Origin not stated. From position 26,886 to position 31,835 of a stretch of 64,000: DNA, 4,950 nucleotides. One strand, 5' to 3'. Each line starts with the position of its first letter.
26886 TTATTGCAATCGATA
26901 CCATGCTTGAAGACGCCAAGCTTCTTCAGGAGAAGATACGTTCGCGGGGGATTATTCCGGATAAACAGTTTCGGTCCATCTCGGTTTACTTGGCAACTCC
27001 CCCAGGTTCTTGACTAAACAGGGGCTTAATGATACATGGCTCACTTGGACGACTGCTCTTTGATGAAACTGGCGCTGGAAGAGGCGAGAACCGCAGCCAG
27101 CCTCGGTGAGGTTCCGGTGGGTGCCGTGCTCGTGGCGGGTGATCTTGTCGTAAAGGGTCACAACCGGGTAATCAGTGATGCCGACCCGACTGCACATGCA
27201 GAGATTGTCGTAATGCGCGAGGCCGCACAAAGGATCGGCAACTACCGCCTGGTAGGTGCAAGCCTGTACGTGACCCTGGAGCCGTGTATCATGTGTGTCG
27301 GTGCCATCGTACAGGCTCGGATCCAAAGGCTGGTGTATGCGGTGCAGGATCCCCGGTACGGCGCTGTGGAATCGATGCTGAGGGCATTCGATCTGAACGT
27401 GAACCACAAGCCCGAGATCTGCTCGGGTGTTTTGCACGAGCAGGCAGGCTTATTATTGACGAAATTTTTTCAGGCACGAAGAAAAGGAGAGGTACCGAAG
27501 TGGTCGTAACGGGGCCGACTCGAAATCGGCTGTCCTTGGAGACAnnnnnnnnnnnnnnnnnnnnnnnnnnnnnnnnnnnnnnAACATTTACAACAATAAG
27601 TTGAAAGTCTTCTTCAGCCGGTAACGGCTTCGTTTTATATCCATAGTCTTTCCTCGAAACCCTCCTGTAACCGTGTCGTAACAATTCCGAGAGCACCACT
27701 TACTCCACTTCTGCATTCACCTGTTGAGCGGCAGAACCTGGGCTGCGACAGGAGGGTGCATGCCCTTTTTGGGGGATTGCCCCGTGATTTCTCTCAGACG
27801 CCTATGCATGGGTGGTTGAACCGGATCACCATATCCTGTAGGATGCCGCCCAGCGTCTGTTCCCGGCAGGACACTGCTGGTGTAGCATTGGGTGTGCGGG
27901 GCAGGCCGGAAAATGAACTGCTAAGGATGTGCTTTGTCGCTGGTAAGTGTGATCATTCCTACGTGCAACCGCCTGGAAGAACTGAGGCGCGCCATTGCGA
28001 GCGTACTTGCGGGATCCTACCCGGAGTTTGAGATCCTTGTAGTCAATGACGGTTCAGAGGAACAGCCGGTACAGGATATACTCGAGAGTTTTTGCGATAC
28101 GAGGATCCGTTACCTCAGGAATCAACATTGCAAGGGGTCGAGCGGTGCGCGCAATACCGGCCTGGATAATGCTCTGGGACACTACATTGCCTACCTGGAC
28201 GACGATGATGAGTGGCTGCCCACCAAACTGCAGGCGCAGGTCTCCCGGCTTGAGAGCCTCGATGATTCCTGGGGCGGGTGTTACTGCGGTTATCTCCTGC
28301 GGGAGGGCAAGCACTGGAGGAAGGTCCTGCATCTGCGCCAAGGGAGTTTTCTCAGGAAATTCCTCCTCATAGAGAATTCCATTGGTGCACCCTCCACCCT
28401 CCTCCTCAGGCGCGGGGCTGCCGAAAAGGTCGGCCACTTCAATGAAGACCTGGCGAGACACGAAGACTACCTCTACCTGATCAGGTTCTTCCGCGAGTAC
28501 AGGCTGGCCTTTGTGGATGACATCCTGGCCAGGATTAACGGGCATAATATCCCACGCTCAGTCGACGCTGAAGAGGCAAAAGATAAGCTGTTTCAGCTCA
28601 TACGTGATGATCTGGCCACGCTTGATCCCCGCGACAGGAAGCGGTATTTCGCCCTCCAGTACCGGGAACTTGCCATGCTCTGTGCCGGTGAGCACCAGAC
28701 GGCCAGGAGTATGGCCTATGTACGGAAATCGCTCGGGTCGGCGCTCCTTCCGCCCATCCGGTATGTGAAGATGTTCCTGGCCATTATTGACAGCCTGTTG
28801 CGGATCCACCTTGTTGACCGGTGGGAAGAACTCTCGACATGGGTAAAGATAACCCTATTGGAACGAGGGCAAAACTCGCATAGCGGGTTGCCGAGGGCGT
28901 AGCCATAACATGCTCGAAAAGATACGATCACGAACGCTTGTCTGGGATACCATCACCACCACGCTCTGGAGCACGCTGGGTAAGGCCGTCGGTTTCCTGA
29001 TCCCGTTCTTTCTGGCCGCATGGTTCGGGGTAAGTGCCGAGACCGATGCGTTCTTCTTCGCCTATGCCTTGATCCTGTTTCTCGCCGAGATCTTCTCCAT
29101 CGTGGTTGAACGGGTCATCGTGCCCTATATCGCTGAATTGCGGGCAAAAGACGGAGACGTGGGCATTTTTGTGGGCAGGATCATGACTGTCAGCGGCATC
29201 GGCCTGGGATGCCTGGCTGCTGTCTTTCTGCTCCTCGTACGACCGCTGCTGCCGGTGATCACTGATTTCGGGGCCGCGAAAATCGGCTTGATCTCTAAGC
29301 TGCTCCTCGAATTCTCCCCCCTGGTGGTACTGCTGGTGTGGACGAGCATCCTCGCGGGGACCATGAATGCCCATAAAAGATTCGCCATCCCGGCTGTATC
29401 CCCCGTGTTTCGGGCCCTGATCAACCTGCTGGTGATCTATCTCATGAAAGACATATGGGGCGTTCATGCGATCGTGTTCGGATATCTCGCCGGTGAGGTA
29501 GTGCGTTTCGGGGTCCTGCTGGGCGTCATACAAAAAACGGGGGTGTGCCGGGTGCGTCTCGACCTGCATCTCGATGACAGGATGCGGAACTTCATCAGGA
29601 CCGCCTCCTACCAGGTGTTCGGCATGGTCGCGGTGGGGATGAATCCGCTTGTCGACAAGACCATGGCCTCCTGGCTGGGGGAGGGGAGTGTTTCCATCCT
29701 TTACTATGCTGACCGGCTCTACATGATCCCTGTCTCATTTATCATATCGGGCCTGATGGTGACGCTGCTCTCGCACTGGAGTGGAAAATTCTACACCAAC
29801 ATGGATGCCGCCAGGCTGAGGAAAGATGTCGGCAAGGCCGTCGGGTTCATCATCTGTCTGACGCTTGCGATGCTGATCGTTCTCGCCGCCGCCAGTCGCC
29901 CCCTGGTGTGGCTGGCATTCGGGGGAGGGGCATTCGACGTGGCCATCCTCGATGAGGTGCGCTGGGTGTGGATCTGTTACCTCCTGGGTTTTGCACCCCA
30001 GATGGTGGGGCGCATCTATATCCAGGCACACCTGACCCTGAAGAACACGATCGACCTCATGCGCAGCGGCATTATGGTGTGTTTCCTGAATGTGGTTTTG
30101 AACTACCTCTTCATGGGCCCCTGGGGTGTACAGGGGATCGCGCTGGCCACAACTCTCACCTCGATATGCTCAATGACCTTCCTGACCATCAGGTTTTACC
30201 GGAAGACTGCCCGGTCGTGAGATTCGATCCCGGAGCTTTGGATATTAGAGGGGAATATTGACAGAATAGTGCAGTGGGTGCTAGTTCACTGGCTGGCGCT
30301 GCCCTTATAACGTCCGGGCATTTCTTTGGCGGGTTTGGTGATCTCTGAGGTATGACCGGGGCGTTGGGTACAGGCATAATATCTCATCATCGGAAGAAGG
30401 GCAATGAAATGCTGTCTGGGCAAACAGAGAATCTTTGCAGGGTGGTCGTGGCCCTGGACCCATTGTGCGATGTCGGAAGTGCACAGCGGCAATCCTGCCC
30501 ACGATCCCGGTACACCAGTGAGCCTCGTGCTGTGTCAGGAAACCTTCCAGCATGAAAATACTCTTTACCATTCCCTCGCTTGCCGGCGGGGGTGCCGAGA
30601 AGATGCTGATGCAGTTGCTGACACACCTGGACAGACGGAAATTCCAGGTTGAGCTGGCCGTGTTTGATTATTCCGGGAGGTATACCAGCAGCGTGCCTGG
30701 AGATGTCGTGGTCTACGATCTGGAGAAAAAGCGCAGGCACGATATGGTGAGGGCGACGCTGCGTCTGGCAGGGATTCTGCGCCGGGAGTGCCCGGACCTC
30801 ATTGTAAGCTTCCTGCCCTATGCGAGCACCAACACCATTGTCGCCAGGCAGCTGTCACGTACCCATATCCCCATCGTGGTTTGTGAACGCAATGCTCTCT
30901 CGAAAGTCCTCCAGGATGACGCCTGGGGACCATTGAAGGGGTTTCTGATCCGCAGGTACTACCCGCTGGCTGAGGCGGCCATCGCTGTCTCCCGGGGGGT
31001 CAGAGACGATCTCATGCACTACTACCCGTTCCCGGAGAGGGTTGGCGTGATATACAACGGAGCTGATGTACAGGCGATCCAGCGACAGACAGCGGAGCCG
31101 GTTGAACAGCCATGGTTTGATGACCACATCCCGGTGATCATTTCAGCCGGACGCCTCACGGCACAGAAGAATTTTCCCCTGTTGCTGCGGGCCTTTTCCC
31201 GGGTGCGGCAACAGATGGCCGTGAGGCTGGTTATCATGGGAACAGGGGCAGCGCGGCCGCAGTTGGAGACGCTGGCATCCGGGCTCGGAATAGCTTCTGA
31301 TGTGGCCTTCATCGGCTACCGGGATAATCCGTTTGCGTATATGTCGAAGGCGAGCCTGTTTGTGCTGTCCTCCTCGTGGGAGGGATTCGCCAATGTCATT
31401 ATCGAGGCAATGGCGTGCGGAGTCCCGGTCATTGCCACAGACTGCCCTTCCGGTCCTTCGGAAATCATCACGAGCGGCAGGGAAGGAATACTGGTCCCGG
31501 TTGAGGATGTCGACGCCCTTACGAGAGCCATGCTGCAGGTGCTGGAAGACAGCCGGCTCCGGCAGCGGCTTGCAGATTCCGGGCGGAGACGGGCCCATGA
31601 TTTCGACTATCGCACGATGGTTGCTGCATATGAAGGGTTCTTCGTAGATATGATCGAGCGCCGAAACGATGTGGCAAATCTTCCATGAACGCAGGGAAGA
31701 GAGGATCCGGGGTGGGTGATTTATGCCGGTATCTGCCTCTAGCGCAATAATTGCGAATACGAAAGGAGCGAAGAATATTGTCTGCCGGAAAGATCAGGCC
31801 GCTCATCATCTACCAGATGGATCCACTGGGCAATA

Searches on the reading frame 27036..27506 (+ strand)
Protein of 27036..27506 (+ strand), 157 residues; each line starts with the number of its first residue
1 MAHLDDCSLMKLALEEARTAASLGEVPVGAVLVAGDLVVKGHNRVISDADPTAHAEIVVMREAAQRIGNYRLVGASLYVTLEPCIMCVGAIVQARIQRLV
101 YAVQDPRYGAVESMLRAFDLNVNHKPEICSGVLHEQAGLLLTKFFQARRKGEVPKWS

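Call 20: search_protein_families(library=pfam, proteins=[window:27036-27506:+], max_evalue=0.001)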
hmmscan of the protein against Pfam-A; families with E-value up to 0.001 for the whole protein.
window:27036-27506:+ (157 aa): 3 families
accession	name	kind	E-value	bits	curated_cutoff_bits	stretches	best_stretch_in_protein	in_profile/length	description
PF14437.12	MafB19-deam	-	2.9e-31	108.7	27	1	6-149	3-142/142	MafB19-like deaminase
PF00383.29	dCMP_cyt_deam_1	-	1.2e-27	96.2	25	1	6-102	4-101/102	Cytidine and deoxycytidylate deaminase zinc-binding region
PF14439.12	Bd3614-deam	-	4.1e-06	27.2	38.5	1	48-120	30-107/113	Bd3614-like deaminase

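Call 30: search_protein_families(library=ncbifam, proteins=[window:27036-27506:+], max_evalue=0.001)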
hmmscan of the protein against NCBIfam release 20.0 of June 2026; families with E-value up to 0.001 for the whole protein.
window:27036-27506:+ (157 aa): 5 families
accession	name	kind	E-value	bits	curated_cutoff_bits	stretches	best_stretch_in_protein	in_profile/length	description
NF008113.2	PRK10860.1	equivalog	5.9e-46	156.3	150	1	4-150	5-153/165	tRNA adenosine(34) deaminase TadA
TIGR00326.1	eubact_ribD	equivalog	8.1e-12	45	156.35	1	10-151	1-139/343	bifunctional diaminohydroxyphosphoribosylaminopyrimidine deaminase/5-amino-6-(5-phosphoribosylamino)uracil reductase RibD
NF008052.0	PRK10786.1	equivalog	7.7e-07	28.1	500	1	24-108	23-105/367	bifunctional diaminohydroxyphosphoribosylaminopyrimidine deaminase/5-amino-6-(5-phosphoribosylamino)uracil reductase RibD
NF041025.1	antiphage_deaminase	equivalog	1.2e-05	24.4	400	1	54-101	339-385/437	anti-phage dCTP deaminase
TIGR02571.1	ComEB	equivalog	1.6e-05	24.9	219.45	1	51-104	66-117/151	ComE operon protein 2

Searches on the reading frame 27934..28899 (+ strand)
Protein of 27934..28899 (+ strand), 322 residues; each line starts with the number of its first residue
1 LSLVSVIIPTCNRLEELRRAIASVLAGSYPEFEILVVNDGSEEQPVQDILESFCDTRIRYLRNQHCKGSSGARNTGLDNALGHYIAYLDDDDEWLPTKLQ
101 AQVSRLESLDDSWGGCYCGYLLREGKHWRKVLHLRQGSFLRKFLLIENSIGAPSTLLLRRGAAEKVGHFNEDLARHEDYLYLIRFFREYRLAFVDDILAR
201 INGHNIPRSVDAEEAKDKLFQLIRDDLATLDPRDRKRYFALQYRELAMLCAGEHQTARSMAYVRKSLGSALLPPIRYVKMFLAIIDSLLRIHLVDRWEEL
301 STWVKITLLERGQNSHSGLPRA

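Call 20: search_protein_families(library=pfam, proteins=[window:27934-28899:+], max_evalue=0.001)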
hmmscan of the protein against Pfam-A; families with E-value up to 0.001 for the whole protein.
window:27934-28899:+ (322 aa): 3 families
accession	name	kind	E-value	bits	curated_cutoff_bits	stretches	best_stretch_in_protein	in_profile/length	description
PF00535.33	Glycos_transf_2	-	1.1e-32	113.7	23.3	1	5-166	1-167/168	Glycosyl transferase family 2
PF13641.12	Glyco_tranf_2_3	-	1.8e-10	41.6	27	1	4-133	3-136/230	Glycosyltransferase like family 2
PF10111.15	Glyco_tranf_2_2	-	2.1e-10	41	27.3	1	6-105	2-105/276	Glycosyltransferase like family 2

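Call 30: search_protein_families(library=ncbifam, proteins=[window:27934-28899:+], max_evalue=0.001)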
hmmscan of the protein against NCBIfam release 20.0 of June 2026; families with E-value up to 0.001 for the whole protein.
window:27934-28899:+ (322 aa): 17 families
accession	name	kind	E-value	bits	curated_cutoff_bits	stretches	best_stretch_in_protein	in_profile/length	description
NF050050.1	ProtGlycPglI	equivalog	4.1e-21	75.6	500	1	2-107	2-109/306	GalNAc(5)-diNAcBac-PP-undecaprenol beta-1,3-glucosyltransferase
NF047683.1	TeichurnBiosyTuaG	equivalog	4.8e-21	75.5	400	1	3-137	7-142/252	teichuronic acid biosynthesis protein TuaG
NF007453.0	PRK10018.1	equivalog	6.8e-20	71.9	382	1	2-152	6-159/280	colanic acid biosynthesis glycosyltransferase WcaA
TIGR04017.1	WcaA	equivalog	8.2e-20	71.5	495.75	1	2-189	5-192/279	colanic acid biosynthesis glycosyltransferase WcaA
NF041875.1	EPS_EpsD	equivalog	3.2e-19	69.5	370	1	4-104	1-102/325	exopolysaccharide biosynthesis glycosyltransferase EpsD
TIGR03965.1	mycofact_glyco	equivalog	1.1e-17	64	280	1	4-101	76-174/467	mycofactocin biosynthesis glycosyltransferase MftF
NF007482.0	PRK10073.1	equivalog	2.1e-16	59.9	423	1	3-130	7-134/334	glycosyltransferase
NF038299.1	EPS_HpsN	equivalog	2.4e-13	49.8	425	1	3-105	2-105/317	hormogonium polysaccharide biosynthesis glycosyltransferase HpsN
NF053739.1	GlytfEpsEBac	equivalog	2.4e-12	46.4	450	1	4-188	3-188/265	glycosyltransferase EpsE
TIGR03937.1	PgaC_IcaA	equivalog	4.2e-11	42.5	422.3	1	3-91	46-135/407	poly-beta-1,6-N-acetyl-D-glucosamine synthase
NF041394.1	GtaseAglG_Halo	equivalog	1.4e-10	41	440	1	4-107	3-108/304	glucosyl-dolichyl phosphate glucuronosyltransferase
TIGR04440.1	glyco_TIGR04440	domain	7.9e-09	35.6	70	1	4-110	2-110/215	TIGR00180 family glycosyltransferase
TIGR04283.1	glyco_like_mftF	equivalog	7.5e-08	32.2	182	1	4-194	1-178/221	TIGR04283 family arsenosugar biosynthesis glycosyltransferase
TIGR03111.1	glyc2_xrt_Gpos1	hypoth_equivalog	9.2e-07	28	363.95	1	4-123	51-171/439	TIGR03111 family XrtG-associated glycosyltransferase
NF050113.1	gal_furan_GlfT1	equivalog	3.4e-06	26.6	330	1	6-92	3-89/290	galactofuranosyltransferase GlfT1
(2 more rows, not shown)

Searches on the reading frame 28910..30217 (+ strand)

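Call 21: search_protein_families(library=pfam, proteins=[window:28910-30217:+], max_evalue=0.001)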
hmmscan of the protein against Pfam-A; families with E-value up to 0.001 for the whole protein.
window:28910-30217:+ (436 aa): 1 family
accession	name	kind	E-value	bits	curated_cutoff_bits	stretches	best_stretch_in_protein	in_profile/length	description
PF03023.19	MurJ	-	2.1e-47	162.2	27.4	1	35-432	1-402/451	Lipid II flippase MurJ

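Call 30: search_protein_families(library=ncbifam, proteins=[window:28910-30217:+], max_evalue=0.001)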
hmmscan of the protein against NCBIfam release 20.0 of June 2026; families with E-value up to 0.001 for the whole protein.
window:28910-30217:+ (436 aa): 1 family
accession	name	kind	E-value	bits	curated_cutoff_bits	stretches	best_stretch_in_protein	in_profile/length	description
TIGR01695.1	murJ_mviN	equivalog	3.3e-50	171.3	235.55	1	24-432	16-429/506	murein biosynthesis integral membrane protein MurJ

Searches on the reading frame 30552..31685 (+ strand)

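Call 21: search_protein_families(library=pfam, proteins=[window:30552-31685:+], max_evalue=0.001)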
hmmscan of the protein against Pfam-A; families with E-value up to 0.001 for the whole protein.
window:30552-31685:+ (378 aa): 6 families
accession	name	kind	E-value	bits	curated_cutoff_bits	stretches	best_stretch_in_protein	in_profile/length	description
PF13692.12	Glyco_trans_1_4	-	2.8e-40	138.3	27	1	194-333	2-142/142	Glycosyl transferases group 1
PF00534.26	Glycos_transf_1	-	4.6e-40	137.4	26.4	1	193-346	15-171/172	Glycosyl transferases group 1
PF13439.12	Glyco_transf_4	-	5.8e-21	75.7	28.5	1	13-174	2-169/170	Glycosyltransferase Family 4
PF13579.12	Glyco_trans_4_4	-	2e-16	61.1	29.7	1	13-170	1-158/158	Glycosyl transferase 4-like domain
PF20706.3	GT4-conflict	-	1.5e-09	37.8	26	1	183-343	193-367/385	Family 4 Glycosyltransferase in conflict systems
PF13524.12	Glyco_trans_1_2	-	6.7e-06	26.5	25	1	276-354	60-136/144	Glycosyl transferase-like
